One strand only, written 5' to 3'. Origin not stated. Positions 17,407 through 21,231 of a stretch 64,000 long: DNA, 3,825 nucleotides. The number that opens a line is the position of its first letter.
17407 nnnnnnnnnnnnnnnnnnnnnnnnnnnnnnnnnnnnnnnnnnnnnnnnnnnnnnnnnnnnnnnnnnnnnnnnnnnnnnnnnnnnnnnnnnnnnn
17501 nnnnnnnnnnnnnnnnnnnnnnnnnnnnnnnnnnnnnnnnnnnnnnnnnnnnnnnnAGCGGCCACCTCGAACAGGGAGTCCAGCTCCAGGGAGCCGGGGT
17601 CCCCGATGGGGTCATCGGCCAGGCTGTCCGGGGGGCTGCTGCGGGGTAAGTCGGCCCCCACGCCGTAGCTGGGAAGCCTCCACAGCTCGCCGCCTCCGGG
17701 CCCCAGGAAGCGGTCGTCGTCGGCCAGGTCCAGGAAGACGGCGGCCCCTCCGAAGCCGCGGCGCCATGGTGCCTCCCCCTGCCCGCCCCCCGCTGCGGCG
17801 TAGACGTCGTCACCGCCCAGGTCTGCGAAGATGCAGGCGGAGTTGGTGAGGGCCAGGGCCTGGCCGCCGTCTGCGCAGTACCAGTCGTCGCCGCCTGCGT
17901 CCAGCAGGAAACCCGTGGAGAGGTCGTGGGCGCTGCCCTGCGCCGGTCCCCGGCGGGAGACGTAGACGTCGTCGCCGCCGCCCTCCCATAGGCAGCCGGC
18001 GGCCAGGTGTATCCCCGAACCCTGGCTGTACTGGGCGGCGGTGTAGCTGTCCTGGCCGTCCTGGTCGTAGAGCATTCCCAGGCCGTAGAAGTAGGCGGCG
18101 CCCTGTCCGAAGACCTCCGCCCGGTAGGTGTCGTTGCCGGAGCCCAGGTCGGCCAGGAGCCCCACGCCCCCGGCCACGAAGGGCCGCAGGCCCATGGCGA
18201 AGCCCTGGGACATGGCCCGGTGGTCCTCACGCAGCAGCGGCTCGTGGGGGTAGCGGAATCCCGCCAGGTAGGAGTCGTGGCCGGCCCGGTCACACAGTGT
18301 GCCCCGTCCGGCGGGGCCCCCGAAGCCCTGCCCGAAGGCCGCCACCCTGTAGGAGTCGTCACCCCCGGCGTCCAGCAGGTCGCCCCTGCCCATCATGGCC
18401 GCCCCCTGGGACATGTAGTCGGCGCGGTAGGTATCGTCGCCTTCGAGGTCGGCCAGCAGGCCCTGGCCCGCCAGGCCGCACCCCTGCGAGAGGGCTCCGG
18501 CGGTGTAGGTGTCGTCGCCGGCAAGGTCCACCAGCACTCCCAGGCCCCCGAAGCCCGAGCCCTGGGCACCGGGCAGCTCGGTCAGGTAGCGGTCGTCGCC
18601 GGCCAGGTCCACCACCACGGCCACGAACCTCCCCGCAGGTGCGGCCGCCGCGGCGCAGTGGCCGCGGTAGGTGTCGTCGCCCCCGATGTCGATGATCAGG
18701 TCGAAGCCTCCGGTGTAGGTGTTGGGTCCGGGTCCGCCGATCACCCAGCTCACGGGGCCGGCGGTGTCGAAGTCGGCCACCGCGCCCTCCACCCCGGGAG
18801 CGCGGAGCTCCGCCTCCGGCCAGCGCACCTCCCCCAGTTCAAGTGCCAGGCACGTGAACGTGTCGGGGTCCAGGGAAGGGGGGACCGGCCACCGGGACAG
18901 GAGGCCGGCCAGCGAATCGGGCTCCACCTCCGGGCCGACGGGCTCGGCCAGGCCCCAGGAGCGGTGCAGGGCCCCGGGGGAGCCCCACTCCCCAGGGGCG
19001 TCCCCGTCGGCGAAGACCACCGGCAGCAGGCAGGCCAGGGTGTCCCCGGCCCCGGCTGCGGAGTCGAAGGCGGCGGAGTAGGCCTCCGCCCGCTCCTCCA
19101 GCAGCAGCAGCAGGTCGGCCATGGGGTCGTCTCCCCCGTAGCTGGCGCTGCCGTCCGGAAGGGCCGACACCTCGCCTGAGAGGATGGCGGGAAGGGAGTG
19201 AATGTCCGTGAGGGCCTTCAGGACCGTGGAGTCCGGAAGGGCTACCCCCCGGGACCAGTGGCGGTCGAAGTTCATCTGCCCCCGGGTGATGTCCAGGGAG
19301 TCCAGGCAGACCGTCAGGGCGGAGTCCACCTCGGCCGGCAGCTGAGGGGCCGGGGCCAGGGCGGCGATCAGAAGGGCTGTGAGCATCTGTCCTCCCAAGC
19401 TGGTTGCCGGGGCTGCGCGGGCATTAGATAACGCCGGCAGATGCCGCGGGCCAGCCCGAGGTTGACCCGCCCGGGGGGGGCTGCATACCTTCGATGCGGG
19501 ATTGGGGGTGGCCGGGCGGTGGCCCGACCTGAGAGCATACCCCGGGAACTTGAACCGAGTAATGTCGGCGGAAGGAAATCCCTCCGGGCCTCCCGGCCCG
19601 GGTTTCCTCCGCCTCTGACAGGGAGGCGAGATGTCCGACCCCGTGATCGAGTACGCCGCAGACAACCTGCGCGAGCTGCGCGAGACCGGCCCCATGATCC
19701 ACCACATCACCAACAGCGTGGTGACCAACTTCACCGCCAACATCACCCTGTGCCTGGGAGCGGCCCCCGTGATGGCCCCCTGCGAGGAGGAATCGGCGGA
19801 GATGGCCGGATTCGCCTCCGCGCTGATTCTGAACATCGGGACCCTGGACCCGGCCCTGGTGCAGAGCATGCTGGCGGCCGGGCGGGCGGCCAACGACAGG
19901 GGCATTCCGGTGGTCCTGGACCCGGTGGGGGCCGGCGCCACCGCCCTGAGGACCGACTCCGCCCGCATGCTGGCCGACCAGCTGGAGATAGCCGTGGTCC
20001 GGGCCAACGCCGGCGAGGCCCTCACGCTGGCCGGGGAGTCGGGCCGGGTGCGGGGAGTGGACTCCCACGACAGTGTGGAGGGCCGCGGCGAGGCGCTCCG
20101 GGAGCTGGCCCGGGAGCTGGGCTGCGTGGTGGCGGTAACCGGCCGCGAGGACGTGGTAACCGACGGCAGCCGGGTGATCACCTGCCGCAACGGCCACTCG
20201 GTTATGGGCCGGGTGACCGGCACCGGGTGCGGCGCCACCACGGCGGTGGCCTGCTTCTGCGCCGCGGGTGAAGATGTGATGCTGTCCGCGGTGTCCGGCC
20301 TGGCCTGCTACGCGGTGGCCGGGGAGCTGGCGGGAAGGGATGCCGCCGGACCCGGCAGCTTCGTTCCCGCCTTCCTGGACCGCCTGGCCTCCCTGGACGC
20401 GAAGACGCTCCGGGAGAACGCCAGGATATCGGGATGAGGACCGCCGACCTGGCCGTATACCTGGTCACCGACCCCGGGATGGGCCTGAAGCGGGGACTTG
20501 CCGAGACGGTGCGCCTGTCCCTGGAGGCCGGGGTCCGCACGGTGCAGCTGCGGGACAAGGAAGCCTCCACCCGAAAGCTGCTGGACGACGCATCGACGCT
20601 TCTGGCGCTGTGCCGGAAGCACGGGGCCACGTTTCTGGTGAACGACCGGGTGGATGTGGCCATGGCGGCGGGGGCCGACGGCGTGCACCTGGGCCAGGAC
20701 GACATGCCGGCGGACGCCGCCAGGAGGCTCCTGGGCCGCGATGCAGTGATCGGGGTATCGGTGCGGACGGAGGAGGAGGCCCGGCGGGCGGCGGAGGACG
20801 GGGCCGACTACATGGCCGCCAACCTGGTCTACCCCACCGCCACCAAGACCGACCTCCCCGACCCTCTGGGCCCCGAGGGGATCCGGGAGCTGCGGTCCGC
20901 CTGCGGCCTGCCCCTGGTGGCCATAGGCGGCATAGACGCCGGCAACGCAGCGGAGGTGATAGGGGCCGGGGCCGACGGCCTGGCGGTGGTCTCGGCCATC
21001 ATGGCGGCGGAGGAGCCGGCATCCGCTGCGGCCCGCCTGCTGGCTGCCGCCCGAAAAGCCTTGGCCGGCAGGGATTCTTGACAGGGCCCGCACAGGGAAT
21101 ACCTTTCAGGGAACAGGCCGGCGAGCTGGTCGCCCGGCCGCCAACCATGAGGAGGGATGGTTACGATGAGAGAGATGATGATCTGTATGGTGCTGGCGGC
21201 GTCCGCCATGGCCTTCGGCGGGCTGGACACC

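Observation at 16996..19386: Secreted protein with 12 tandem [hydrophobic]-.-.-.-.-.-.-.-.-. repeats interleaved with SQGxG segments, capped by HEAT repeats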

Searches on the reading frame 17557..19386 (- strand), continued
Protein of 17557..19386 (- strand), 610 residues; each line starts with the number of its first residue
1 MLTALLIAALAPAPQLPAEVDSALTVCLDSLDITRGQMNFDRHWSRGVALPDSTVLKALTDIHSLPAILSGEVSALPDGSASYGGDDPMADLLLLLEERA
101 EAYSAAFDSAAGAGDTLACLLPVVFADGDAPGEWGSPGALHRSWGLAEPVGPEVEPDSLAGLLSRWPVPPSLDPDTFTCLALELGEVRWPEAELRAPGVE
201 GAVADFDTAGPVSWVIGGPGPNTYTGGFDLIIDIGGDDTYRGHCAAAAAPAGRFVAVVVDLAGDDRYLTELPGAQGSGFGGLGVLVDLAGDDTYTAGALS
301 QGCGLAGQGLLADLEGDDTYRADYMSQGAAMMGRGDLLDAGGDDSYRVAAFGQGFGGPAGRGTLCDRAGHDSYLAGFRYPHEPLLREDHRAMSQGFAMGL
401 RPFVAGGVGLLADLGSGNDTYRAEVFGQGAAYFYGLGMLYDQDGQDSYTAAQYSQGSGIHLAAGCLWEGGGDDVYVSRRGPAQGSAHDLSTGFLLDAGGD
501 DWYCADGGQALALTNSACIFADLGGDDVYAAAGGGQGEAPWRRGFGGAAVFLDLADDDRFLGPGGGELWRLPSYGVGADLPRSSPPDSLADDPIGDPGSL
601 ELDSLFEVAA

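Call 77: find_encoding_contigs(protein=P0334, flank=6000, max_places=1)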
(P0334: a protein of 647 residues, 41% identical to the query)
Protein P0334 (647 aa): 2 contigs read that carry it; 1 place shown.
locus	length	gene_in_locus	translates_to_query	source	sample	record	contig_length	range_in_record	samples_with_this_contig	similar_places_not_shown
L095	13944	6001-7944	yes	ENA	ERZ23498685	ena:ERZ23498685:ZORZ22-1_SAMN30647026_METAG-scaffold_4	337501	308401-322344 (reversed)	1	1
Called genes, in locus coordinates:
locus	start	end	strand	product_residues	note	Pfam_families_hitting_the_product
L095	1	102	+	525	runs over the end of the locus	PF01642:MM_CoA_mutase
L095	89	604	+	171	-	-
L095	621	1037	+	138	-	PF00903:Glyoxalase, PF13669:Glyoxalase_4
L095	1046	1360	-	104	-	PF03965:Penicillinase_R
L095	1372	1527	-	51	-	PF18917:LiaI-LiaF-like_TM1, PF22570:LiaF-TM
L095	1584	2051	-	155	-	PF13185:GAF_2, PF01590:GAF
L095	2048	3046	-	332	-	PF01208:URO-D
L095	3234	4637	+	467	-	PF00004:AAA (faint), PF00072:Response_reg, PF00158:Sigma54_activat, PF14532:Sigma54_activ_2, PF07724:AAA_2 (weak), PF07728:AAA_5, PF25601:AAA_lid_14, PF02954:HTH_8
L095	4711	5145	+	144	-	PF07963:N_methyl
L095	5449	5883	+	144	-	PF07963:N_methyl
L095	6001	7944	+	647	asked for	-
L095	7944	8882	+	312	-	PF03130:HEAT_PBS (faint), PF13646:HEAT_2, PF02985:HEAT (faint), PF13646:HEAT_2 (weak)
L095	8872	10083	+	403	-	PF13482:RNase_H_2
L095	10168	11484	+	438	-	PF08668:HDOD, PF01966:HD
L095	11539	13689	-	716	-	-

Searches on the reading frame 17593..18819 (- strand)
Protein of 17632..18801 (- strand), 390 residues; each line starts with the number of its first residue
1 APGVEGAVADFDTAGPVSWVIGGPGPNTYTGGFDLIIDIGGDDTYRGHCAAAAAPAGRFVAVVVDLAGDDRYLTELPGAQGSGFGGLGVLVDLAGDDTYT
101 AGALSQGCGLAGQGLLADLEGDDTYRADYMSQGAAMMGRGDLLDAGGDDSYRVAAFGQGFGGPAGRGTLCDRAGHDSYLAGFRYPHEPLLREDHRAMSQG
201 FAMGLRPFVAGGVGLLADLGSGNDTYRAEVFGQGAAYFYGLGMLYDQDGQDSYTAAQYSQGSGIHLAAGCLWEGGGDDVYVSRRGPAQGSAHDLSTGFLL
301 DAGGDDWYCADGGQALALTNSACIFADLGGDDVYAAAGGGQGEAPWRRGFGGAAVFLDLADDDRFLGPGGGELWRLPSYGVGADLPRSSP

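Call 52: search_solved_structures(query=A2, max_evalue=10, show_alignments=3)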
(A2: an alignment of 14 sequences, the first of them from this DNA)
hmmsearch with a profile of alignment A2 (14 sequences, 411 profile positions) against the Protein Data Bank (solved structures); distinct sequences matched with E-value up to 10: 0.

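Call 73: search_protein_families(library=pfam, proteins=[window:17632-18801:-], max_evalue=10)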
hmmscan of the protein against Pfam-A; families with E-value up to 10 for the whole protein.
window:17632-18801:- (390 aa): 0 families

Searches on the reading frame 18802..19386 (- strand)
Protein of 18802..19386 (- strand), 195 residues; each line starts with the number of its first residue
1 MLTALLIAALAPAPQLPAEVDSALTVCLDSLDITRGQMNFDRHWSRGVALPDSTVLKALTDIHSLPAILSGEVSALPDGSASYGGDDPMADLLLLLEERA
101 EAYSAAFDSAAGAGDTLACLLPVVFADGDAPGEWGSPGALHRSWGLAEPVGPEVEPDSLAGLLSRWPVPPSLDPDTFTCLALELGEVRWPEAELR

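Call 58: predict_structure(alignment_id=A3)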
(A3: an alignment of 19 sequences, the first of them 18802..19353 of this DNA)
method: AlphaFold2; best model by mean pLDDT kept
length: 184 residues; sequences in the alignment: 19
mean_pLDDT: 63.5   pTM: 0.32
mean pLDDT of the five models: 63.5, 60.1, 55.5, 55.0, 53.8
residues with pLDDT >= 90: 0; 70-90: 58; 50-70: 102; < 50: 24
segments of 3 or more residues with pLDDT < 50: 33-40, 68-70, 113-121, 181-184
pLDDT, mean of each block of 10 residues (from residue 1): 72 83 75 49 64 71 57 64 72 67 55 45 56 71 65 64 63 59 41
secondary structure, 60 per line:
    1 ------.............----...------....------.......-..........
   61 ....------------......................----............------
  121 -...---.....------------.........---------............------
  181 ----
elements in order: H7-19 H33-36 H43-49 H51-64 H77-98 H103-114 H128-132 H145-153 H163-174

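Call 72: search_solved_structures(query=A3, max_evalue=10)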
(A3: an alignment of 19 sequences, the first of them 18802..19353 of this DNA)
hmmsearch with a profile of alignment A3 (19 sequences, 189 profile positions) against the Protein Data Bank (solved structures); distinct sequences matched with E-value up to 10: 19.
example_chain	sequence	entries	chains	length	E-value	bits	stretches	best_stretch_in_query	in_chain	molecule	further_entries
2az0_A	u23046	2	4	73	0.031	17.1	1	50-102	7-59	B2 protein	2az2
2b9z_A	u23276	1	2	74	0.14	15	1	50-102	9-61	B2 protein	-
3jv3_A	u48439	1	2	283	0.53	13.1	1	41-93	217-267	Intersectin-1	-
6uri_B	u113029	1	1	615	0.65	12.8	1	58-183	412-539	AP-2 complex subunit beta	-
9pwb_B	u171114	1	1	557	0.77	12.6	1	58-183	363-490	AP-2 complex subunit beta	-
1ki1_B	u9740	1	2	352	0.79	12.5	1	41-93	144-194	intersectin long form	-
2jkr_B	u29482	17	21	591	0.81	12.5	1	58-183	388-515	AP-2 COMPLEX SUBUNIT BETA-1 | AP-2 complex subunit beta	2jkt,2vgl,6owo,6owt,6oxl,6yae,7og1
2xa7_B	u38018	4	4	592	0.82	12.5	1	58-183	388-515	AP-2 COMPLEX SUBUNIT BETA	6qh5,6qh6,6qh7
5hzj_A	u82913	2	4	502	0.85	12.4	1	41-93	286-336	Intersectin-1,NPH1-1,Intersectin-1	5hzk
5hzi_A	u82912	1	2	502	0.86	12.4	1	41-93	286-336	Intersectin-1,NPH1-1,Intersectin-1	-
9fw5_A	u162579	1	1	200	0.92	12.3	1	53-117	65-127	Retroaldolase 17 (RAD17)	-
4uqi_B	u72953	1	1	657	1.1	12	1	58-183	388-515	AP-2 COMPLEX SUBUNIT BETA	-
7oho_BBB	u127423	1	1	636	1.3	11.8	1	58-183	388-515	AP-2 complex subunit beta,F-BAR domain only protein 2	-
4p6z_B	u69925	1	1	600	1.4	11.7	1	58-183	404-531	AP-1 complex subunit beta-1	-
4hmy_B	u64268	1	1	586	1.5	11.6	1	58-183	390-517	AP-1 complex subunit beta-1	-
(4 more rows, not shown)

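Call 73: search_protein_families(library=pfam, proteins=[window:18802-19386:-], max_evalue=10)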
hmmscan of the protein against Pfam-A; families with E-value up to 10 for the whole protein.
window:18802-19386:- (195 aa): 0 families

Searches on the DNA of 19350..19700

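Call 20: search_rna_families(source=window, start=19350, end=19700, threshold=evalue, max_evalue=1, show_alignments=1)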
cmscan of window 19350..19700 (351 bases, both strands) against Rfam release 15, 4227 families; matches with E-value up to 1: 2.
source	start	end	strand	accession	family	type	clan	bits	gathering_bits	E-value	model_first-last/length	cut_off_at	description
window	19494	19593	+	RF00059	TPP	Cis-reg; riboswitch;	-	52.8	54.3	9.5e-10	1-105/105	no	TPP riboswitch aptamer (THI element)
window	19565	19615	+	RF03230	mir-967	Gene; miRNA;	-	21.6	70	0.097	1-90/90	no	mir-967 microRNA precursor family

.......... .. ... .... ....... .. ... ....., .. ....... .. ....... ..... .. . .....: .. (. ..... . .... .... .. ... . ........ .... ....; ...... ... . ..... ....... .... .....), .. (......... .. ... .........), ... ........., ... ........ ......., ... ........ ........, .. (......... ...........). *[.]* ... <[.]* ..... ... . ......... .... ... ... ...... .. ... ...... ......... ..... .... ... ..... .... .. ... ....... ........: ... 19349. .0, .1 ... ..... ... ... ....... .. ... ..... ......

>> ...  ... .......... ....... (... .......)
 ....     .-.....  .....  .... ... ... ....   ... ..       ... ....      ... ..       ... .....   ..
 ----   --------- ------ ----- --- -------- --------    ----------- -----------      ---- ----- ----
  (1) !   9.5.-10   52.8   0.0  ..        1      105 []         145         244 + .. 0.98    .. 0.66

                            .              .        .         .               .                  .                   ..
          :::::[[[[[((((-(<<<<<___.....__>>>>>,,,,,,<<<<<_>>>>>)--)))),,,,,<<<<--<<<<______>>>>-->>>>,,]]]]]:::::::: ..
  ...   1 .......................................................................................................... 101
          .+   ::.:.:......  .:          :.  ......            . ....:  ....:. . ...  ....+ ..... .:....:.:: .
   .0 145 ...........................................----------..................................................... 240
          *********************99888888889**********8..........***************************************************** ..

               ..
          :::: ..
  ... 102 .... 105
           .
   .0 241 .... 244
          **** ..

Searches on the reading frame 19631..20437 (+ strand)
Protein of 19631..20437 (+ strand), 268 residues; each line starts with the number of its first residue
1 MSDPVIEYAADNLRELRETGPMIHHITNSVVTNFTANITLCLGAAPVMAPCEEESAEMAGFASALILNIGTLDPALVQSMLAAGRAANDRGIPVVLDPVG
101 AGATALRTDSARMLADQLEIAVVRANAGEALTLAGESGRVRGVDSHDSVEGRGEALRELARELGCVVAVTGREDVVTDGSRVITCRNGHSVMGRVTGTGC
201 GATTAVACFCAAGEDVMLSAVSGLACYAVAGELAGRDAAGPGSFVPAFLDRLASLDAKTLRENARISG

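Call 74: search_protein_families(library=ncbifam, proteins=[window:19631-20437:+], max_evalue=0.01)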
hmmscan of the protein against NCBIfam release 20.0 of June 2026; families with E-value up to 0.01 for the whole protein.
window:19631-20437:+ (268 aa): 3 families
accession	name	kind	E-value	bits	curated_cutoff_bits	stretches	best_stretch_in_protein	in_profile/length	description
NF006830.1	PRK09355.1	equivalog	4.2e-94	314.8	180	1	9-266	3-261/263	hydroxyethylthiazole kinase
TIGR00694.1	thiM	equivalog_domain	2e-82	276.4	256.4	1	13-258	1-246/249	hydroxyethylthiazole kinase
TIGR00196.1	yjeF_cterm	hypoth_equivalog_domain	5.7e-06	25.9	129.85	1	93-234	127-253/277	NAD(P)H-hydrate dehydratase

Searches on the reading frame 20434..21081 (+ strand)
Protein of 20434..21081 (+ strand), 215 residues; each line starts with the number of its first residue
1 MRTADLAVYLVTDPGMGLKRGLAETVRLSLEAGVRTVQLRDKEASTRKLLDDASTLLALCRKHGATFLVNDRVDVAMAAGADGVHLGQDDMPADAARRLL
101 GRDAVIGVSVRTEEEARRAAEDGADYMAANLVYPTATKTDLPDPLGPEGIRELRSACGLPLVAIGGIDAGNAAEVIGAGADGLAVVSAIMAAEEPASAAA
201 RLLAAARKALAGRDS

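Call 74: search_protein_families(library=ncbifam, proteins=[window:20434-21081:+], max_evalue=0.01)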
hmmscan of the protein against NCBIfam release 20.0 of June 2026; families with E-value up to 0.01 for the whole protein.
window:20434-21081:+ (215 aa): 18 families
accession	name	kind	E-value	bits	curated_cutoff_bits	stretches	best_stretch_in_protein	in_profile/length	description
TIGR00693.1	thiE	equivalog_domain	8.5e-66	221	145.1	1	8-202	2-197/197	thiamine phosphate synthase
NF002727.0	PRK02615.1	equivalog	3.5e-65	220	335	1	5-205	148-343/349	thiamine phosphate synthase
NF007070.0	PRK09517.1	equivalog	2.6e-46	158.3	761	1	4-210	2-218/755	multifunctional thiamine-phosphate pyrophosphorylase/synthase/phosphomethylpyrimidine kinase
NF000736.0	PRK00043.2-3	equivalog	2.4e-41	141.4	227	1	23-205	17-204/207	thiamine phosphate synthase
NF000740.0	PRK00043.3-4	equivalog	2.1e-34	118.9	202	1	2-205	3-213/218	thiamine phosphate synthase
NF000741.0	PRK00043.3-5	equivalog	1.9e-33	116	350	1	3-205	5-213/217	thiamine phosphate synthase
NF005819.0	PRK07695.1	equivalog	7.4e-33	114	251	1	27-208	21-199/205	thiazole tautomerase TenI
NF002904.0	PRK03512.1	equivalog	2.7e-30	105.4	231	1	29-206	28-206/211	thiamine phosphate synthase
NF000734.0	PRK00043.1-5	equivalog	1.9e-28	99.5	252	1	24-207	14-198/201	thiamine phosphate synthase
NF006530.0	PRK08999.1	equivalog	5.6e-27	94.6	245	1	8-190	133-313/315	Nudix family hydrolase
NF008933.0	PRK12290.1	equivalog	1.7e-24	86.5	516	1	30-199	227-405/438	thiamine phosphate synthase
NF000738.0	PRK00043.3-1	equivalog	5.8e-16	58.8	445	1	5-204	7-213/221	thiamine phosphate synthase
NF005080.0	PRK06512.1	equivalog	1.8e-07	31.1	218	1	25-127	31-135/222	thiamine phosphate synthase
NF005442.0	PRK07028.1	equivalog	0.00054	18.7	593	1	150-206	154-210/430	bifunctional hexulose-6-phosphate synthase/ribonuclease regulator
NF006600.0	PRK09140.1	subfamily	0.0007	18.9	207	1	90-201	92-195/210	2-dehydro-3-deoxy-6-phosphogalactonate aldolase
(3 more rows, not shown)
